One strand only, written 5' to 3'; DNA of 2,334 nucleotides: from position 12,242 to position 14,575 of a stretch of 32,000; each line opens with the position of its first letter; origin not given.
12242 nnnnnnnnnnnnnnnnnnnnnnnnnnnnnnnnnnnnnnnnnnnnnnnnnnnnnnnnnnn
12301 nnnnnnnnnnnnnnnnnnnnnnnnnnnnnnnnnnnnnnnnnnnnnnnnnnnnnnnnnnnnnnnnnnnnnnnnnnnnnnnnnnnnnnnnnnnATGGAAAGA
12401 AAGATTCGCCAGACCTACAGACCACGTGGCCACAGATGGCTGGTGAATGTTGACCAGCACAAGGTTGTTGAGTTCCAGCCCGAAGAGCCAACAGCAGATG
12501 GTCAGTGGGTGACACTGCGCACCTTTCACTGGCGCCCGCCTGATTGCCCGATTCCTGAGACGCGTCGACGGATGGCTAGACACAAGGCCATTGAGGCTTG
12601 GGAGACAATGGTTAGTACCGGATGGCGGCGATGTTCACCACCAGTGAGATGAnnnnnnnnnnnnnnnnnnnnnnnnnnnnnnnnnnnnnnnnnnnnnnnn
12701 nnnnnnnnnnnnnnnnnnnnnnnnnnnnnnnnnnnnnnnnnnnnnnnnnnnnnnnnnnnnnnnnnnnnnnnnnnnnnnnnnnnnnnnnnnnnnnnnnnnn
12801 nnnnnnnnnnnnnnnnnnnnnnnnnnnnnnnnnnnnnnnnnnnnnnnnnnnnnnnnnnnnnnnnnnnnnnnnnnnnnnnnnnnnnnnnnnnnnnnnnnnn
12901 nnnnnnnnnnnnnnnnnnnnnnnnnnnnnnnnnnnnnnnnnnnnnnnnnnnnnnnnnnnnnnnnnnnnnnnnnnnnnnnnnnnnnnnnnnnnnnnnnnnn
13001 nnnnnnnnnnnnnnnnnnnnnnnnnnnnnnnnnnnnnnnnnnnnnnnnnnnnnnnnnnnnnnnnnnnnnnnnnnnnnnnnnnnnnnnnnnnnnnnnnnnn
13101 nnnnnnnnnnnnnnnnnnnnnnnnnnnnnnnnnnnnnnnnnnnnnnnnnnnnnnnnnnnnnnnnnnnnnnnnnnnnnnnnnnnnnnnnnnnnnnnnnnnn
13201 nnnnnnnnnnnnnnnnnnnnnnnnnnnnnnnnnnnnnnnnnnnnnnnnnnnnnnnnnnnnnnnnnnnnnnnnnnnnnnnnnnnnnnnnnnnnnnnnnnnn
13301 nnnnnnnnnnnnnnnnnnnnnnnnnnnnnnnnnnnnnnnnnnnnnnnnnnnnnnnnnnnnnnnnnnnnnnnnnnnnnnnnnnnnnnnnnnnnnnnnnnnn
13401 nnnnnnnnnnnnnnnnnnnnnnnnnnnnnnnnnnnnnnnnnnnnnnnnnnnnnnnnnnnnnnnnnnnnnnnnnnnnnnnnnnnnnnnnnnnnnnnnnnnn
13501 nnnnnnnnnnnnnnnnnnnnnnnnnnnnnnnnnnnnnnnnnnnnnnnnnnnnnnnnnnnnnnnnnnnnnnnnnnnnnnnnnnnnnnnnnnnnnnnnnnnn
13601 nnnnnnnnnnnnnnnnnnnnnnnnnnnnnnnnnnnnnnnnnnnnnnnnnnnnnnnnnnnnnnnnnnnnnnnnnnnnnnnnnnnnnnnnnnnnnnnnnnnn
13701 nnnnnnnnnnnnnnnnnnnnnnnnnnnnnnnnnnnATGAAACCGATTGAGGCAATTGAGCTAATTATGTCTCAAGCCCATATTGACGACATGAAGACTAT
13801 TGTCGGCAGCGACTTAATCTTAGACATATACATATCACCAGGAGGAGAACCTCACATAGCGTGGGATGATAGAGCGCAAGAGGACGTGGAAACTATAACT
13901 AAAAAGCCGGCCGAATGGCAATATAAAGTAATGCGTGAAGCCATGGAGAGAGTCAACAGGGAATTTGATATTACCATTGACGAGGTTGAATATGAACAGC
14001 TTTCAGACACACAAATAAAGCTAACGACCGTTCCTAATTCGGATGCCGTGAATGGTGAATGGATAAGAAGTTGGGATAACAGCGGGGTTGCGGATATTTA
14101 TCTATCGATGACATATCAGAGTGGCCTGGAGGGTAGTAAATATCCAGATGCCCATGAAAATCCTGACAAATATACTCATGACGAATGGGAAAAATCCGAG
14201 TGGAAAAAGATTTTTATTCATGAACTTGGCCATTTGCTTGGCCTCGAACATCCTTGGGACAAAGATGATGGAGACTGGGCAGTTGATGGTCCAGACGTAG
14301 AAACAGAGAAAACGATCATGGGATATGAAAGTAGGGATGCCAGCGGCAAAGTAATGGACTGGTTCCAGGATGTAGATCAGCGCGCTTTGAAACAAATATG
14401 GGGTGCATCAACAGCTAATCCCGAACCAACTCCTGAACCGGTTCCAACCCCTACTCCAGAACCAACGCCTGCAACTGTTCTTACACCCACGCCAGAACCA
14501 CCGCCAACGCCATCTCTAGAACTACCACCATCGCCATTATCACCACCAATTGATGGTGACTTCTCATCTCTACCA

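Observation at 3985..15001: Two low-GC serralysin-type metzincins lacking RTX repeats, with the post-RTX-like module at opposite ends of the protein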

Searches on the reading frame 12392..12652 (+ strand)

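Call 64: search_protein_families(library=pfam, proteins=[window:12392-12652:+], max_evalue=0.01)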
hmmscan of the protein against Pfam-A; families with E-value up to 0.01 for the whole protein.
window:12392-12652:+ (86 aa): 1 family
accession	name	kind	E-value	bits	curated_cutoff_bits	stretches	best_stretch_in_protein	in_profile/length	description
PF07864.16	DUF1651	-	1.2e-11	45.3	22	1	15-84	2-73/74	Protein of unknown function (DUF1651)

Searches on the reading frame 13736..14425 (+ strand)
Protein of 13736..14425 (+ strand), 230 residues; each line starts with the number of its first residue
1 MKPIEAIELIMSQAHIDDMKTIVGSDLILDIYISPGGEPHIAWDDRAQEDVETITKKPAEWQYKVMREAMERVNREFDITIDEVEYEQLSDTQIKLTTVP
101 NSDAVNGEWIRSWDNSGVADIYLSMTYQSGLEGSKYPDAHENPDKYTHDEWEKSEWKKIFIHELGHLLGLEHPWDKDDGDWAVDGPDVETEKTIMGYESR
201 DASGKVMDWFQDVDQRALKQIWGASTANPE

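Call 47: search_solved_structures(query=A3, max_evalue=0.1, show_alignments=1)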
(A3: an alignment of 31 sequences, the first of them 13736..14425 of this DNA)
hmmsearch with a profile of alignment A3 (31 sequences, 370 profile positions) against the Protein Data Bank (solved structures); distinct sequences matched with E-value up to 0.1: 24.
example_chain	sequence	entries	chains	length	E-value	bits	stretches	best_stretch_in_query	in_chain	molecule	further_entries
6ixx_A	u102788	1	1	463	6.1e-07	32.1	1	157-292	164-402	Alkaline metalloprotease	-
3u1r_A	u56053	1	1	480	6.8e-07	31.9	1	157-292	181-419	Alkaline metalloprotease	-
1h71_P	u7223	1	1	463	5.5e-06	28.9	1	157-291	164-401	SERRALYSIN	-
1g9k_A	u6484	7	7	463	5.6e-06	28.9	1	157-291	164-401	SERRALYSIN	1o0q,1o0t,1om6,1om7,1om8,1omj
1k7g_A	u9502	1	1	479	5.7e-06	28.9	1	156-308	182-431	secreted protease C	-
1sat_A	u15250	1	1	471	6.8e-06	28.6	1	155-292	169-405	SERRATIA PROTEASE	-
1af0_A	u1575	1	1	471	7.4e-06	28.5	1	147-292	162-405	SERRATIA PROTEASE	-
4i35_A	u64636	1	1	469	1.1e-05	27.9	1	155-283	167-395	Serralysin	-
5d7w_A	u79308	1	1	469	1.1e-05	27.9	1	155-283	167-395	Serralysin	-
1smp_A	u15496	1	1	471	1.1e-05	27.9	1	155-283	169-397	SERRATIA METALLO PROTEINASE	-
1srp_A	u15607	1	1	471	1.4e-05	27.5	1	147-289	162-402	SERRALYSIN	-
1k7i_A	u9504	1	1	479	2.9e-05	26.6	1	155-308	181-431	secreted protease C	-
1akl_A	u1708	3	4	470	3.8e-05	26.2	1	157-265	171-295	ALKALINE PROTEASE | ALKALINE METALLOPROTEINASE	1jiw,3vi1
1kap_P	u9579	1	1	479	4e-05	26.1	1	157-265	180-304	ALKALINE PROTEASE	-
1go8_P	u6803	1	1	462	4e-05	26.1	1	156-308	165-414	PROTEASE C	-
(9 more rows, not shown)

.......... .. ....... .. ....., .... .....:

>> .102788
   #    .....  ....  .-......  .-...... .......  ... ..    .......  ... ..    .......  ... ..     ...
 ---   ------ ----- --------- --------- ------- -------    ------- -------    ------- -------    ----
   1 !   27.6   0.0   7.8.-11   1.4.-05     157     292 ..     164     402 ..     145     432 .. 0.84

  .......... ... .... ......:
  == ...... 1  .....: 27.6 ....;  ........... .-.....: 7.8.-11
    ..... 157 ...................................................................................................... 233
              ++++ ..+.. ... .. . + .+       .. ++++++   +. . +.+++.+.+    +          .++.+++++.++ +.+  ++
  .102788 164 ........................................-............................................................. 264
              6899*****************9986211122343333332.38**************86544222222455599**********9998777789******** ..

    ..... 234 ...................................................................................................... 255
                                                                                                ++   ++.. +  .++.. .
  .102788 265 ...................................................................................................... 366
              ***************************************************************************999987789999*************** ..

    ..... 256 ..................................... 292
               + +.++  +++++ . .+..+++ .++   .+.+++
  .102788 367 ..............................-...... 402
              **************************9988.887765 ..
